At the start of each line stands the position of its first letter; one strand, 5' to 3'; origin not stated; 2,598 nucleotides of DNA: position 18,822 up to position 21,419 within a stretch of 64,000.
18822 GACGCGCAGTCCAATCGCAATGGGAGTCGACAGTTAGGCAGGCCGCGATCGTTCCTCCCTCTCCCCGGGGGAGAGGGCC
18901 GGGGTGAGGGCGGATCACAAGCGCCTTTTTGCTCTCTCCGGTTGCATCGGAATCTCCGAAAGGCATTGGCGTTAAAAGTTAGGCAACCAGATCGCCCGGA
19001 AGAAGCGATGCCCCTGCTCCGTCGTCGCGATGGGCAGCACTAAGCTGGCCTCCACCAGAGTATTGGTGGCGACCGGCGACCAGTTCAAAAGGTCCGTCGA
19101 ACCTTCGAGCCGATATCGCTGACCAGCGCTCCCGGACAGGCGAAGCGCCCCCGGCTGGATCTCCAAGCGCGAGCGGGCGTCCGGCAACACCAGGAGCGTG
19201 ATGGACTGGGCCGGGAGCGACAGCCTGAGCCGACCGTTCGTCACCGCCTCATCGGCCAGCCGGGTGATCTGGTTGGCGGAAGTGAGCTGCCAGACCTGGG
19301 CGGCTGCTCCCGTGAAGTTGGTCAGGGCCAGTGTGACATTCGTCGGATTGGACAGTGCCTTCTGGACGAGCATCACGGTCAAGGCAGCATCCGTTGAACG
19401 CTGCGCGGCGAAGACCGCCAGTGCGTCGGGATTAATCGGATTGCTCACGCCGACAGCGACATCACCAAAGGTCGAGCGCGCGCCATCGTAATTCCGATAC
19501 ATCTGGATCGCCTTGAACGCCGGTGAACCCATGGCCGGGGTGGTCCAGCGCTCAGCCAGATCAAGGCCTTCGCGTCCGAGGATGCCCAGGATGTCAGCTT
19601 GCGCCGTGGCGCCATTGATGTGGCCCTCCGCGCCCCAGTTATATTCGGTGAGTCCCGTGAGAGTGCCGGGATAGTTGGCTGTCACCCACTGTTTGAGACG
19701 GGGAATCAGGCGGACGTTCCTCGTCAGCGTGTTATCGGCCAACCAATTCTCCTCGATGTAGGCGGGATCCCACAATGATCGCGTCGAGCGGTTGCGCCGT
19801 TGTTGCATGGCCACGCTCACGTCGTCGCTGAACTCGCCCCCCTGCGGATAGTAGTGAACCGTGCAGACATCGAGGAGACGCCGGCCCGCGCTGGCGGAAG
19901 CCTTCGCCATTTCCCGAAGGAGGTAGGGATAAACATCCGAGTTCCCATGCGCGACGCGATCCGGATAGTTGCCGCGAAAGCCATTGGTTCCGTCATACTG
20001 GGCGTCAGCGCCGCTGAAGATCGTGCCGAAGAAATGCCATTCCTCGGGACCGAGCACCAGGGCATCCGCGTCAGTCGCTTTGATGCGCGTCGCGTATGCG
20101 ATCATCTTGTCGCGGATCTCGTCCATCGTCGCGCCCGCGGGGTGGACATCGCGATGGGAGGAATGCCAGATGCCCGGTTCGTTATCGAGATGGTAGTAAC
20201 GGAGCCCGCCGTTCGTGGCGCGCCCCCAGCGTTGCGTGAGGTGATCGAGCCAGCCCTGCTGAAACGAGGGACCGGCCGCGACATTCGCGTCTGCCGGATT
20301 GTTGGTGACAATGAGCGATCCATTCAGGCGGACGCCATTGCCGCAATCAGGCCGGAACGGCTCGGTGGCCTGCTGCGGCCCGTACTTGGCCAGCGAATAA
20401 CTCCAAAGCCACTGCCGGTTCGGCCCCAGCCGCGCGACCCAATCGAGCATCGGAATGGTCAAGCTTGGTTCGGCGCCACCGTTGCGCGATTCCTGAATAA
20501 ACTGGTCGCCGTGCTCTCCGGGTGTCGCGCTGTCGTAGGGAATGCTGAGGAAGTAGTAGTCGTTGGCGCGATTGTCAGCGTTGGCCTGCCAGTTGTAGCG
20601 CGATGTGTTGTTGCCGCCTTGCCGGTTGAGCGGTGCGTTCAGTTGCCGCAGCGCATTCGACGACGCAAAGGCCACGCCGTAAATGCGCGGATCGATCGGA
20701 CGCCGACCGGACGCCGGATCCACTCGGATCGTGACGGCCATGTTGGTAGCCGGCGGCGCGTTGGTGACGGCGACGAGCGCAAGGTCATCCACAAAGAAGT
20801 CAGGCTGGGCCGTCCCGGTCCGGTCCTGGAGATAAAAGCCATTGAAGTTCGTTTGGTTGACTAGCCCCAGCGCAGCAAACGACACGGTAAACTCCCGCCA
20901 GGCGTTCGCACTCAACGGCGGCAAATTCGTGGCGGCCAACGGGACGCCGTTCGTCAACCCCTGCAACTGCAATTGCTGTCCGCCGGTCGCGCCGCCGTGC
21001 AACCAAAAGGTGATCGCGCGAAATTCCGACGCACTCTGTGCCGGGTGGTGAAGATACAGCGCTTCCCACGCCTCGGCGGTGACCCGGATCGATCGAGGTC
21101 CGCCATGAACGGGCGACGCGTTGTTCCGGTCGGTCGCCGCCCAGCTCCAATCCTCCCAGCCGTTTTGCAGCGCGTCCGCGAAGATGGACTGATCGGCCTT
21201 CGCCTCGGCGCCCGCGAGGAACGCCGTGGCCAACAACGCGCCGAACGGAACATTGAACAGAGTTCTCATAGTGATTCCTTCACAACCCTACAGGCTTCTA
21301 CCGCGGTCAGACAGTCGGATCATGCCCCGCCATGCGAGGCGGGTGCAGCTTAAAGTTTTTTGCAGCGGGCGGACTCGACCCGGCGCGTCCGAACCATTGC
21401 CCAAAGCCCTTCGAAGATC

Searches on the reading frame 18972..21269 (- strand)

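Call 41: search_protein_families(library=pfam, proteins=[window:18972-21269:-], max_evalue=0.0001)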
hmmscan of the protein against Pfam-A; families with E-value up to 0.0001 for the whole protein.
window:18972-21269:- (765 aa): 1 family
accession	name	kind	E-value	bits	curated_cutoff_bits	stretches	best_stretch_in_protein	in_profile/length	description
PF12891.13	Glyco_hydro_44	-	5.2e-63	213.4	25.1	1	232-476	2-222/223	Glycoside hydrolase family 44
